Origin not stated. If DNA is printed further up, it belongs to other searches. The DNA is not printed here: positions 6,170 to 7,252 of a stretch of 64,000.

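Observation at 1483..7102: Tightly coupled four-gene operon: creatininase-family amidohydrolase, Gfo/Idh/MocA oxidoreductase, fused DPD-like flavo-FeS reductase, Ldh_2 dehydrogenase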

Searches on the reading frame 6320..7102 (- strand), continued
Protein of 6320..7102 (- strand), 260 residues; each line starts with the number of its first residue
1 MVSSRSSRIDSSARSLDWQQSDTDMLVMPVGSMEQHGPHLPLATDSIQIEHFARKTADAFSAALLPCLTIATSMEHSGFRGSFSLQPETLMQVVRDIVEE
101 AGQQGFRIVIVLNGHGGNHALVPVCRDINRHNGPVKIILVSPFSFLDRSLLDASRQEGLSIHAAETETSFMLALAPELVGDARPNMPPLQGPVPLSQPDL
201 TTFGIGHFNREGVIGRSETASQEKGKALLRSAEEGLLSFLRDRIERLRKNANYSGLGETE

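Call 35: find_homologous_proteins(query=window:6320-7102:-, max_evalue=1e-10)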
Query window:6320-7102:- (260 aa): 1265 proteins with E <= 1e-10 among 2587 candidates; the best 120 are listed.
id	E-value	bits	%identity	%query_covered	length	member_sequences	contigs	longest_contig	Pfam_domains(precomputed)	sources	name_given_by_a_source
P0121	6.5e-167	571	100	100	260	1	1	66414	PF02633.20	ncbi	-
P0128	4.6e-112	391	69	99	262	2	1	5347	PF02633.20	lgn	-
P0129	3.9e-105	369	64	100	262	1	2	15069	PF02633.20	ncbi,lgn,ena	-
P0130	1.9e-79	285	56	93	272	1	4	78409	PF02633.20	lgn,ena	-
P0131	7.6e-77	276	52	95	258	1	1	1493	PF02633.20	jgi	-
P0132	1.9e-74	268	51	96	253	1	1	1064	PF02633.20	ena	-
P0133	2.0e-73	265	50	95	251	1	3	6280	PF02633.20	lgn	-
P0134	5.7e-72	260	49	95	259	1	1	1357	PF02633.20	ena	-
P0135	6.7e-72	260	51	96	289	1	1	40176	PF02633.20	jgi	jgi:creatinine amidohydrolase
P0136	1.2e-71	259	51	95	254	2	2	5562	PF02633.20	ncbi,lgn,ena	-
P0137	3.5e-71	258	51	96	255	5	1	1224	PF02633.20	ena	-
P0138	3.7e-71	257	53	95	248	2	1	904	PF02633.20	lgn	-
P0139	8.5e-71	256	48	95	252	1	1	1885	PF02633.20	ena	-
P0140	5.6e-70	254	52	94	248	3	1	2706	PF02633.20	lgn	-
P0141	3.3e-69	251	49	95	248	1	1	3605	PF02633.20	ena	-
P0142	2.1e-68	248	51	94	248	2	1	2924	PF02633.20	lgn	-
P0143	5.0e-68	247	52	95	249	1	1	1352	PF02633.20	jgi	jgi:creatinine amidohydrolase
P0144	3.0e-67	245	48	99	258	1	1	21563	PF02633.20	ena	-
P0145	6.9e-67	243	48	99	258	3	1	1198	PF02633.20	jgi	jgi:creatinine amidohydrolase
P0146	2.0e-66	242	48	94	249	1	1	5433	PF02633.20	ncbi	-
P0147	2.9e-66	241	48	94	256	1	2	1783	PF02633.20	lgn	-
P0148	3.1e-66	241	46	95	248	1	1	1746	PF02633.20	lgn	-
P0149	4.0e-66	241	47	95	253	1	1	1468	PF02633.20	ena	-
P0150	1.9e-65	239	46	95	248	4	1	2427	PF02633.20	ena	-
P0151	2.1e-65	239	46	95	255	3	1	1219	PF02633.20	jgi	-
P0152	5.7e-65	237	48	96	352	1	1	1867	PF13673.14,PF02633.20,PF13508.14,PF00583.32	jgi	jgi:creatinine amidohydrolase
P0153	1.0e-64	236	48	94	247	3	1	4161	PF02633.20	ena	-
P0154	3.2e-64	235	48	96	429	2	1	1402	PF13673.14,PF02633.20,PF13508.14,PF00583.32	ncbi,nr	ncbi:MAG: GNAT family N-acetyltransferase, partial [Victivallales bacterium]|nr:GNAT family N-acetyl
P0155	7.9e-64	233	52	85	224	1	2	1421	PF02633.20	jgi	jgi:creatinine amidohydrolase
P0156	1.1e-63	233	47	95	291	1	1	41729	PF02633.20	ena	-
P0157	2.3e-63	232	48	94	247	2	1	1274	PF02633.20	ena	-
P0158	4.9e-63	231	48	97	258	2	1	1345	PF02633.20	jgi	-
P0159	2.1e-62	229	47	94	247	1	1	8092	PF02633.20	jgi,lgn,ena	-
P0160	2.1e-62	229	46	94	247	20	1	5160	PF02633.20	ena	-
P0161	3.7e-62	228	46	99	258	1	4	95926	PF02633.20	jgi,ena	-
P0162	2.0e-61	226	48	95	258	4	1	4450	PF02633.20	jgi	jgi:creatinine amidohydrolase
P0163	4.2e-60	221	50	90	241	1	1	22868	PF02633.20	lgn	-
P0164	6.6e-60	221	45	94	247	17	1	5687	PF02633.20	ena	-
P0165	6.9e-60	221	45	96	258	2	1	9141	PF02633.20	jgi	-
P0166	8.1e-56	207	39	95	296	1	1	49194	PF02633.20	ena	-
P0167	2.2e-54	203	46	89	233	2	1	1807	PF02633.20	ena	-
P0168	1.2e-50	190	51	77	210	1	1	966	PF02633.20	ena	-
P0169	1.3e-47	180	46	72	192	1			PF02633.20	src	-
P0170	4.1e-46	175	51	66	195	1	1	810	PF02633.20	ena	-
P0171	5.0e-43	165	66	44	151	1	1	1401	PF02633.20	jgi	jgi:creatinine amidohydrolase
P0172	4.8e-33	133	37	88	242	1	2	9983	PF02633.20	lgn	-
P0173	5.1e-33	133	35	89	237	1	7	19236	PF02633.20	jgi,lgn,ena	-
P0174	4.5e-32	129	34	90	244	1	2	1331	PF02633.20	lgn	-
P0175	2.2e-31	127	34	89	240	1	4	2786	PF02633.20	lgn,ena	-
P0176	1.2e-30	125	38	82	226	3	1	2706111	PF02633.20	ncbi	-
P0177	2.3e-30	124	33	89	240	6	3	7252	PF02633.20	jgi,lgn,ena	jgi:creatinine amidohydrolase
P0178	2.0e-29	121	35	88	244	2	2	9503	PF02633.20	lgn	-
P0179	4.7e-29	120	36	85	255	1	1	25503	PF02633.20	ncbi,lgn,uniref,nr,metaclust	ncbi:creatinine amidohydrolase [Faunimonas pinastri]|uniref:Creatinine amidohydrolase n=1 Tax=Faunim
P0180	4.5e-28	116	33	91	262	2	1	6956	PF02633.20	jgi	jgi:creatinine amidohydrolase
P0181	4.6e-28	116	39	84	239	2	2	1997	PF02633.20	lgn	-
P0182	6.4e-28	116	39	79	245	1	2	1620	PF02633.20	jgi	-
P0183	1.0e-27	115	36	80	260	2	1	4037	PF02633.20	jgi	-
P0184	1.7e-27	115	35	85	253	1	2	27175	PF02633.20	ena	-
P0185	1.8e-27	114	35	87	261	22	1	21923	PF02633.20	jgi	-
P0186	1.8e-27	114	36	86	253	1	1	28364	PF02633.20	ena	-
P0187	3.0e-27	114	35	87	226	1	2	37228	PF02633.20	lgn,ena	-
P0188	6.0e-27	113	33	86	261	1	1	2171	PF02633.20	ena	-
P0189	2.8e-26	110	35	87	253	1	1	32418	PF02633.20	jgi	jgi:creatinine amidohydrolase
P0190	4.0e-26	110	34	89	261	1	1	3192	PF02633.20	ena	-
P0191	4.9e-26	110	34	85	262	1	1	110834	PF02633.20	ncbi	-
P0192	5.3e-26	110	32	91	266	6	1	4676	PF02633.20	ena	-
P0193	6.2e-26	109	34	92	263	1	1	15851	PF02633.20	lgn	-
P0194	1.1e-25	109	42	59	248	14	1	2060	PF02633.20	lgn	-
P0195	1.1e-25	108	38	84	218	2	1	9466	PF02633.20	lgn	-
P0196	1.3e-25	108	35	85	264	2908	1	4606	PF02633.20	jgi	-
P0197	1.4e-25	108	35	86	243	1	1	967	PF02633.20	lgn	-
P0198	1.4e-25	108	36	87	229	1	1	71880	PF02633.20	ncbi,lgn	ncbi:creatininase family protein [Nonomuraea sp. NPDC003754]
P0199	1.8e-25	108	37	84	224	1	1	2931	PF02633.20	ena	-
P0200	2.1e-25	108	33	87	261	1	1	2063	PF02633.20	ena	-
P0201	2.5e-25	107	38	82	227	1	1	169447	PF02633.20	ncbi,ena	-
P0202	2.8e-25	107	34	85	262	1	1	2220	PF02633.20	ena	-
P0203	3.4e-25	107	34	81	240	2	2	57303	PF02633.20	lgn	-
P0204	3.9e-25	107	34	84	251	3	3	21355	PF02633.20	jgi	jgi:creatinine amidohydrolase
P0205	4.5e-25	107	35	79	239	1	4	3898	PF02633.20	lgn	-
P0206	5.9e-25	106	33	83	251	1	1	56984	PF02633.20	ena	-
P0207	6.2e-25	106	37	84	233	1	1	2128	PF02633.20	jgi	-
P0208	8.5e-25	106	34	85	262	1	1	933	PF02633.20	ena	-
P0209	8.8e-25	106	33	79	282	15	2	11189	PF02633.20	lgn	-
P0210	1.2e-24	105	36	87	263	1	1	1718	PF02633.20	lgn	-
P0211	1.2e-24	105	37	78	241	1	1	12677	PF02633.20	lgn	-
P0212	1.3e-24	105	33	85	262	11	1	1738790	PF02633.20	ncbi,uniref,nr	ncbi:Creatininase [Prochlorococcus marinus str. MIT 9215]|uniref:Creatininase n=1 Tax=Prochlorococcu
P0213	1.3e-24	105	34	82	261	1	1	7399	PF02633.20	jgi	-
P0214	1.5e-24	105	38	89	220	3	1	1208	PF02633.20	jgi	jgi:mycofactocin system creatininase family protein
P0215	1.6e-24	105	38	89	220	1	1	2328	PF02633.20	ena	-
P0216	1.8e-24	105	33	86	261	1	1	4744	PF02633.20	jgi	jgi:creatinine amidohydrolase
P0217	1.8e-24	105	34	87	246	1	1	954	PF02633.20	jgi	jgi:creatinine amidohydrolase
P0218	1.9e-24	104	37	90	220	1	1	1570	PF02633.20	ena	-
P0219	2.4e-24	104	33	85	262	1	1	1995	PF02633.20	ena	-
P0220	2.5e-24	104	33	85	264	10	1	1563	PF02633.20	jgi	-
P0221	2.9e-24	104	33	79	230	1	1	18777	PF02633.20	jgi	jgi:mycofactocin precursor peptide peptidase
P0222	2.9e-24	104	37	85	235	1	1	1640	PF02633.20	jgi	-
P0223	3.1e-24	104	35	78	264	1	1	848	PF02633.20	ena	-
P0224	3.1e-24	104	33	85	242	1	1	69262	PF02633.20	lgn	-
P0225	3.3e-24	104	38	79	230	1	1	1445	PF02633.20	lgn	-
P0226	3.4e-24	104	34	82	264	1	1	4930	PF02633.20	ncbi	-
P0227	3.5e-24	104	36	87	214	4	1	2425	PF02633.20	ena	-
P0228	4.1e-24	103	36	85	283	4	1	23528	PF02633.20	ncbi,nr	ncbi:MAG: creatininase family protein [Cyanobacteriota bacterium]|nr:creatininase family protein [Cy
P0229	4.6e-24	103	35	85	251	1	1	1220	PF02633.20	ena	-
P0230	5.0e-24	103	35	85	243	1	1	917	PF02633.20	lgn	-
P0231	5.6e-24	103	35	81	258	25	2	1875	PF02633.20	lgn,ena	-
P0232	5.7e-24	103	36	83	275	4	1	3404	PF02633.20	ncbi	-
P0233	5.7e-24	103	33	86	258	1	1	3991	PF02633.20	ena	-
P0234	9.6e-24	102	36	83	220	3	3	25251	PF02633.20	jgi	jgi:mycofactocin system creatininase family protein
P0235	1.0e-23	102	34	85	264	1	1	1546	PF02633.20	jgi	-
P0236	1.0e-23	102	35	83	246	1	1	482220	PF02633.20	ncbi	-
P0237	1.1e-23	102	34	79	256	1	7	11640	PF02633.20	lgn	-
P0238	1.2e-23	102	39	79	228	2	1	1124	PF02633.20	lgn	-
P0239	1.2e-23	102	34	79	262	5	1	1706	PF02633.20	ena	-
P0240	1.3e-23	102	33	85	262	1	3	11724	PF02633.20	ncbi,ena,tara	tara:strand:+ start:74 stop:862 length:789 start_codon:yes stop_codon:yes gene_type:complete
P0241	1.3e-23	102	36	78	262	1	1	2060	PF02633.20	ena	-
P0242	1.3e-23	102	35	85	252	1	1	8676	PF02633.20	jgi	jgi:creatinine amidohydrolase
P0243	1.5e-23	102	34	78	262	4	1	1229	PF02633.20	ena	-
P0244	1.6e-23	101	36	78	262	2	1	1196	PF02633.20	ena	-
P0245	1.6e-23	101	38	85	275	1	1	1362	PF02633.20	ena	-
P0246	1.7e-23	101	36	85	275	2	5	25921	PF02633.20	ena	-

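Call 36: find_encoding_contigs(protein=P0130, flank=9000, max_places=1)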
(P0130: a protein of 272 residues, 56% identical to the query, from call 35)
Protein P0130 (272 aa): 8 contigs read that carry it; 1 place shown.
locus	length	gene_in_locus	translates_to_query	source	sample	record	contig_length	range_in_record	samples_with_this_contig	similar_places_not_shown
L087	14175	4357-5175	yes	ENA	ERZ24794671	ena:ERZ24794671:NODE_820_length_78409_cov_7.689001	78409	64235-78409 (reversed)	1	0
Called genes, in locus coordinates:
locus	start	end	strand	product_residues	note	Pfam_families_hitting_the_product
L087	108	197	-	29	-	-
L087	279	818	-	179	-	PF07963:N_methyl (faint)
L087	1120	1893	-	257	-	PF01261:AP_endonuc_2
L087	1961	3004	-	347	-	PF01408:GFO_IDH_MocA, PF22725:GFO_IDH_MocA_C3, PF02894:GFO_IDH_MocA_C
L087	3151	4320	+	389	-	PF00155:Aminotran_1_2 (weak), PF00266:Aminotran_5, PF01041:DegT_DnrJ_EryC1, PF01053:Cys_Met_Meta_PP (weak)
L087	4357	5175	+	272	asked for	PF02633:Creatininase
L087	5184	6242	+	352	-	PF01408:GFO_IDH_MocA, PF22725:GFO_IDH_MocA_C3, PF02894:GFO_IDH_MocA_C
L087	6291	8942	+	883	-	PF01180:DHO_dh, PF14691:Fer4_20, PF00890:FAD_binding_2 (weak), PF01266:DAO, PF01593:Amino_oxidase (weak), PF07992:Pyr_redox_2, PF12831:FAD_oxidored (weak), PF13450:NAD_binding_8, +2 more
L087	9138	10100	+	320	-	PF00389:2-Hacid_dh, PF02826:2-Hacid_dh_C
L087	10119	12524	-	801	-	PF03065:Glyco_hydro_57 (weak), PF01074:Glyco_hydro_38N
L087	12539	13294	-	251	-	PF01081:Aldolase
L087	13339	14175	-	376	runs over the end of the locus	PF00294:PfkB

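Call 37: find_encoding_contigs(protein=P0135, flank=9000, max_places=1)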
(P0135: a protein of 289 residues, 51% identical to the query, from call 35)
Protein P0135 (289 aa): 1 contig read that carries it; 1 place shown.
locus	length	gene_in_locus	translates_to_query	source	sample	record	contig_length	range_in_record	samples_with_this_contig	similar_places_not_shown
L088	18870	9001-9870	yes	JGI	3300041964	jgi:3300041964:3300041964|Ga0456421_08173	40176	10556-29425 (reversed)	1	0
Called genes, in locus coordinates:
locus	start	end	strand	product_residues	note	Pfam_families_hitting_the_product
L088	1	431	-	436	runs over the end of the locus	PF20581:DUF6785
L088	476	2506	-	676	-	PF01408:GFO_IDH_MocA, PF22725:GFO_IDH_MocA_C3, PF02894:GFO_IDH_MocA_C (weak), PF01408:GFO_IDH_MocA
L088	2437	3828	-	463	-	PF22842:Pel9A-like_beta_helix (weak), PF13229:Beta_helix (weak)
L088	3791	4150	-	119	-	-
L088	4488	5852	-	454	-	PF13517:FG-GAP_3, PF01839:FG-GAP (faint), PF13517:FG-GAP_3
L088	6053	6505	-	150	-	PF13414:TPR_11 (faint), PF13431:TPR_17 (faint), PF14559:TPR_19 (faint)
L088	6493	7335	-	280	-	PF23914:TPR_CcmH_CycH (weak), PF13432:TPR_16, PF13371:TPR_9 (weak), PF13414:TPR_11, PF14559:TPR_19, PF00515:TPR_1 (weak), PF13432:TPR_16, PF14559:TPR_19, +13 more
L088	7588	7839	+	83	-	-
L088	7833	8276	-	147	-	-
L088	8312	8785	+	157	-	-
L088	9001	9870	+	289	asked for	PF02633:Creatininase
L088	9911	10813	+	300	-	PF00583:Acetyltransf_1 (weak), PF13508:Acetyltransf_7 (weak), PF13673:Acetyltransf_10 (weak), PF18014:Acetyltransf_18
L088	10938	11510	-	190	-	PF00005:ABC_tran, PF13304:AAA_21 (weak)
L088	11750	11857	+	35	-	-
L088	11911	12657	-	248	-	PF00005:ABC_tran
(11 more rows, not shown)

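Call 38: find_encoding_contigs(protein=P0161, flank=9000, max_places=1)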
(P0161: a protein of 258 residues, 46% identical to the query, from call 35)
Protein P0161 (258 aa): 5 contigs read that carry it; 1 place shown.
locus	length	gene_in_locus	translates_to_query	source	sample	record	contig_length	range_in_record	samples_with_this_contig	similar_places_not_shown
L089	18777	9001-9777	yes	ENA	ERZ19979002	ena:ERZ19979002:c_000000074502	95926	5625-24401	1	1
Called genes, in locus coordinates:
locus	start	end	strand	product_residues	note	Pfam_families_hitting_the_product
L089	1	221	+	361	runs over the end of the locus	PF02424:ApbE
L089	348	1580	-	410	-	PF04055:Radical_SAM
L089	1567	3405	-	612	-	PF13386:DsbD_2, PF04205:FMN_bind, PF12801:Fer4_5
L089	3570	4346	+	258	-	PF04951:Peptidase_M55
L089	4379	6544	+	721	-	PF21231:GH141_M (faint), PF13229:Beta_helix, PF05048:NosD (faint), PF13229:Beta_helix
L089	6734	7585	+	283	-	PF01116:F_bP_aldolase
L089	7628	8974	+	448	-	-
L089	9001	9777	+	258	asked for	PF02633:Creatininase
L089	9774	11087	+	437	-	-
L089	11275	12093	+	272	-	PF02633:Creatininase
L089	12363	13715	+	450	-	PF07642:BBP2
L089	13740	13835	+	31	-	-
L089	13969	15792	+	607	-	PF03814:KdpA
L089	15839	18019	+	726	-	PF00122:E1-E2_ATPase, PF00702:Hydrolase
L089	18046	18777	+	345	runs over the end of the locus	PF02669:KdpC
